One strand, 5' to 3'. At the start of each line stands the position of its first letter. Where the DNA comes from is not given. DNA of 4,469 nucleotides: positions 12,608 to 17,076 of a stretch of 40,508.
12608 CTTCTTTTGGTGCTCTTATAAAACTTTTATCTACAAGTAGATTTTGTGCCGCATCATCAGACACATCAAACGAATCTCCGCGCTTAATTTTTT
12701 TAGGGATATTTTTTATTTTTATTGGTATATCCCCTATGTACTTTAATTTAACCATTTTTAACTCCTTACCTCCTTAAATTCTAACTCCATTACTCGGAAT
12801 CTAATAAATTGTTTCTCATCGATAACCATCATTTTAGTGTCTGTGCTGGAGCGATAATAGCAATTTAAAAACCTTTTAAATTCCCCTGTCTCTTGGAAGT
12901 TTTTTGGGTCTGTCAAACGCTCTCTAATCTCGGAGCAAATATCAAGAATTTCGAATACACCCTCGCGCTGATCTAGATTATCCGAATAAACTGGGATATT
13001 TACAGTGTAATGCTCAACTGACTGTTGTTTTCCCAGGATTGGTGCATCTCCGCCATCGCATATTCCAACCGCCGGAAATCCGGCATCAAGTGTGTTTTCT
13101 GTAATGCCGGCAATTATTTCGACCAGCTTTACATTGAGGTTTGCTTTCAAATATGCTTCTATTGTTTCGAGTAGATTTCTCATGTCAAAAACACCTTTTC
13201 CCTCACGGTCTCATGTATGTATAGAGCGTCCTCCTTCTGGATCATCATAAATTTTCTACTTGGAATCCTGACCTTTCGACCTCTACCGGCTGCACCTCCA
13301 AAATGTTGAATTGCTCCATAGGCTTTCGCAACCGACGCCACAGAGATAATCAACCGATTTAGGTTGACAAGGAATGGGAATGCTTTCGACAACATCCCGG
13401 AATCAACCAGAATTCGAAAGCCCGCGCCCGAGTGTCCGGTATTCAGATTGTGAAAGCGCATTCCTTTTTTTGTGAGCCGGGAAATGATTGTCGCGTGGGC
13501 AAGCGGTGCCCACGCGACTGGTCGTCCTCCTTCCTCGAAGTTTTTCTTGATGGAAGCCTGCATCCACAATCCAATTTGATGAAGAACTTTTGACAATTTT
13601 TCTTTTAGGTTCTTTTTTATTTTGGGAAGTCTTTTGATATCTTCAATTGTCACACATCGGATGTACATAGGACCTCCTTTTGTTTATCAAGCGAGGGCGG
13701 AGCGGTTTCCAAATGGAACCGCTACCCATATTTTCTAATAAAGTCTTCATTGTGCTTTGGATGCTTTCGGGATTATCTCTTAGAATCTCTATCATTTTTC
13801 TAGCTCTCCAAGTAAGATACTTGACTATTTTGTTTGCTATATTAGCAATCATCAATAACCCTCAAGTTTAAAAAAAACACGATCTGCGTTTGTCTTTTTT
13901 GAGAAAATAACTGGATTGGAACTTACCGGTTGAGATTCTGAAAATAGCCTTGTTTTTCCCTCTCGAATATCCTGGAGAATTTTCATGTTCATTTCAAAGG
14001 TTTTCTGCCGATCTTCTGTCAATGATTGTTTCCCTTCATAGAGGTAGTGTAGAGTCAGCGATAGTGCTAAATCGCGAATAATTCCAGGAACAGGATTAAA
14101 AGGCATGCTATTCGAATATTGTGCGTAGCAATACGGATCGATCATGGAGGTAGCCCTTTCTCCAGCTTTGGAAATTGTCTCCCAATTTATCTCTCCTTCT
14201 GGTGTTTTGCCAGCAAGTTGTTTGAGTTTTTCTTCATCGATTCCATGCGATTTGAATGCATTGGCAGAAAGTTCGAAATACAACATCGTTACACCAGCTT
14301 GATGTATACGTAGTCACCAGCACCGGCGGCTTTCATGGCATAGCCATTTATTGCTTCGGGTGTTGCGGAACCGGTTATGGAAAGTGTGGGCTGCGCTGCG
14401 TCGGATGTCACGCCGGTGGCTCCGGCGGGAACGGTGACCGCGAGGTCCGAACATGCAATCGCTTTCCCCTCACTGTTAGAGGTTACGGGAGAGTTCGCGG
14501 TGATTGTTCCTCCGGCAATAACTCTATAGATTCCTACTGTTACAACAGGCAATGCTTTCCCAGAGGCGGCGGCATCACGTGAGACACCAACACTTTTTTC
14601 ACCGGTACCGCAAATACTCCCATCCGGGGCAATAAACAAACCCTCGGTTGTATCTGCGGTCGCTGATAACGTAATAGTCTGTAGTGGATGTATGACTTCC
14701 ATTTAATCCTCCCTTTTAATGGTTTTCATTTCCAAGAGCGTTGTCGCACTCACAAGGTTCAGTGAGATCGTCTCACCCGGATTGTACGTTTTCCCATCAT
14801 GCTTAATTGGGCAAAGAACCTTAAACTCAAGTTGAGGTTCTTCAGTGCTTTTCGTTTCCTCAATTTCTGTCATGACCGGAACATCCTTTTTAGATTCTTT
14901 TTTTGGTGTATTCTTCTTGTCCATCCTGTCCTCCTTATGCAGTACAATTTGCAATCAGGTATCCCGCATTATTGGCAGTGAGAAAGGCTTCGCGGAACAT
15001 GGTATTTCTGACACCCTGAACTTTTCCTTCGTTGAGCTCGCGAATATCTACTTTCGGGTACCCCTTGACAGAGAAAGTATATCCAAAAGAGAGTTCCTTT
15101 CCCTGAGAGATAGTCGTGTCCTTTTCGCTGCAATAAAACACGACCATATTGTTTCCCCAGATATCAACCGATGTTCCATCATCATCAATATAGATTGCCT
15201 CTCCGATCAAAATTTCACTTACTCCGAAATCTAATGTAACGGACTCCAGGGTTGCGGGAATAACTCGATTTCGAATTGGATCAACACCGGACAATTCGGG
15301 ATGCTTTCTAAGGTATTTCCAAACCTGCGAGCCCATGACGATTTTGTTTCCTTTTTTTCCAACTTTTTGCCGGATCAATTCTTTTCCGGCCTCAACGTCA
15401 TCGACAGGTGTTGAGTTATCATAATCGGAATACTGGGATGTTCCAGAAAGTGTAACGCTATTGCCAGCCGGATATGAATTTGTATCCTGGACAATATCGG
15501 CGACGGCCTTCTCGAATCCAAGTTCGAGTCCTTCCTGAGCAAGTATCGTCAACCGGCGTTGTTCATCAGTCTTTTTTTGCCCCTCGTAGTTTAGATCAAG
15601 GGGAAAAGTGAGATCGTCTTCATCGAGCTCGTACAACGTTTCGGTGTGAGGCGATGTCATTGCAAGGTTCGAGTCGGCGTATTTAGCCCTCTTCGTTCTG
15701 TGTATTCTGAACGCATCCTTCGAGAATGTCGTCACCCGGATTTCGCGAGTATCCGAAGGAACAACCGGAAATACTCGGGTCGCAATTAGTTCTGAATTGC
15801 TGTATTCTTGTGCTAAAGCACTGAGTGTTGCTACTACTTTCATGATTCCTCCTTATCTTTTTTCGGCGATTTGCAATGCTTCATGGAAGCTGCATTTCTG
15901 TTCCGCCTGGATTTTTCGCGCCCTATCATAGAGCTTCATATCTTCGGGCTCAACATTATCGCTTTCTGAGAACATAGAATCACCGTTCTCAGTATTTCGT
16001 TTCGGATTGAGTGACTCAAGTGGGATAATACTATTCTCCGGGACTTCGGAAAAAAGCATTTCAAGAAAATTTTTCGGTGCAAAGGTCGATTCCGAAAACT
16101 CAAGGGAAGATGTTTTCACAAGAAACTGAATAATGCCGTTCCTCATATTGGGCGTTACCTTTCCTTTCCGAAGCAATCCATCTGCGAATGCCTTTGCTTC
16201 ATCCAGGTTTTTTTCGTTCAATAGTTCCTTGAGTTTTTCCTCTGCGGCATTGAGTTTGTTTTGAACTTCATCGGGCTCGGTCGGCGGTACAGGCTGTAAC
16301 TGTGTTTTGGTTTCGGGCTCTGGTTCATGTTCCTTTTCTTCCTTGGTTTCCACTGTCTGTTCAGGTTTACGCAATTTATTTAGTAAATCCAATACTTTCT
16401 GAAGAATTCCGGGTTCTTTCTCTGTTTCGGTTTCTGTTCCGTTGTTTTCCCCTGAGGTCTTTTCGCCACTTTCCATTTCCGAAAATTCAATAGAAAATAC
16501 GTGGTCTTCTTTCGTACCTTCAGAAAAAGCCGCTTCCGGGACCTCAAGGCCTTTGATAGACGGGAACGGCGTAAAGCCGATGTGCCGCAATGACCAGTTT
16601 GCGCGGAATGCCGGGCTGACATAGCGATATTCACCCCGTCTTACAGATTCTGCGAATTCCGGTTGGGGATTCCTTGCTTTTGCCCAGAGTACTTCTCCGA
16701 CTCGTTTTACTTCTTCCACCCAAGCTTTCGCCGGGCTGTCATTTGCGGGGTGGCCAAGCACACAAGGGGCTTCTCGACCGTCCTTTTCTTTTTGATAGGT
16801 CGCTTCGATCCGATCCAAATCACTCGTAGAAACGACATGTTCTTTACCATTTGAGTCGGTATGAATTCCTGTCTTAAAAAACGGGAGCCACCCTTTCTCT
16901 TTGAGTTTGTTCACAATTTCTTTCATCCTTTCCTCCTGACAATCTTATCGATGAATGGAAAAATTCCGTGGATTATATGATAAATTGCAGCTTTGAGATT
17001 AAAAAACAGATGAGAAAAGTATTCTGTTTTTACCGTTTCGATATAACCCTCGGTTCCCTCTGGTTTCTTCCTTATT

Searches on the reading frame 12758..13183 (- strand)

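Call 62: search_protein_families(library=pfam, proteins=[window:12758-13183:-], max_evalue=0.01)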
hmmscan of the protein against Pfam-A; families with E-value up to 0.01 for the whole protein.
window:12758-13183:- (141 aa): 1 family
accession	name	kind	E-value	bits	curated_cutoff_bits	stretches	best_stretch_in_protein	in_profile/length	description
PF08292.18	RNA_pol_Rbc25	-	0.0032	18.2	25.1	1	73-140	12-76/121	RNA polymerase III subunit Rpc25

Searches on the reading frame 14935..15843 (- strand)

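Call 19: search_protein_families(library=pfam, proteins=[window:14935-15843:-], max_evalue=0.001)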
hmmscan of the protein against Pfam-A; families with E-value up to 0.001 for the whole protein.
window:14935-15843:- (302 aa): 1 family
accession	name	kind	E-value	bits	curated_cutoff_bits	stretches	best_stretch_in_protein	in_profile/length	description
PF03864.22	Phage_cap_E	-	2.1e-06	27.5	22.9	1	124-245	148-274/329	Phage major capsid protein E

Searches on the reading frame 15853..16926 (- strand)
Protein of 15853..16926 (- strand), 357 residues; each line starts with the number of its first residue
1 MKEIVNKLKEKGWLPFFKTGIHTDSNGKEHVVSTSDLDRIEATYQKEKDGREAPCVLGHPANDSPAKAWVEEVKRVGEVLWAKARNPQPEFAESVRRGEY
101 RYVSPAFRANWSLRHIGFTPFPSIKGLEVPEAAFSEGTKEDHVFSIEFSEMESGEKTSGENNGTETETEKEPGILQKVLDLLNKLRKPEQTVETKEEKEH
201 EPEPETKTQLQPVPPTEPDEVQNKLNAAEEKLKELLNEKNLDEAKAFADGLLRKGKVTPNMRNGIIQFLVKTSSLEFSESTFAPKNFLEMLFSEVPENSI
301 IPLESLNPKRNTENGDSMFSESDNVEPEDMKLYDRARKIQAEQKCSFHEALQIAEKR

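Call 19: search_protein_families(library=pfam, proteins=[window:15853-16926:-], max_evalue=0.001)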
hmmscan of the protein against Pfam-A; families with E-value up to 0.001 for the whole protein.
window:15853-16926:- (357 aa): 1 family
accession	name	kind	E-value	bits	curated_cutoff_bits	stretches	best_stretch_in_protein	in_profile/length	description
PF10123.14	Mu-like_Pro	-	4.4e-09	36.7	25.2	1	62-263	59-263/330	Mu-like prophage I protein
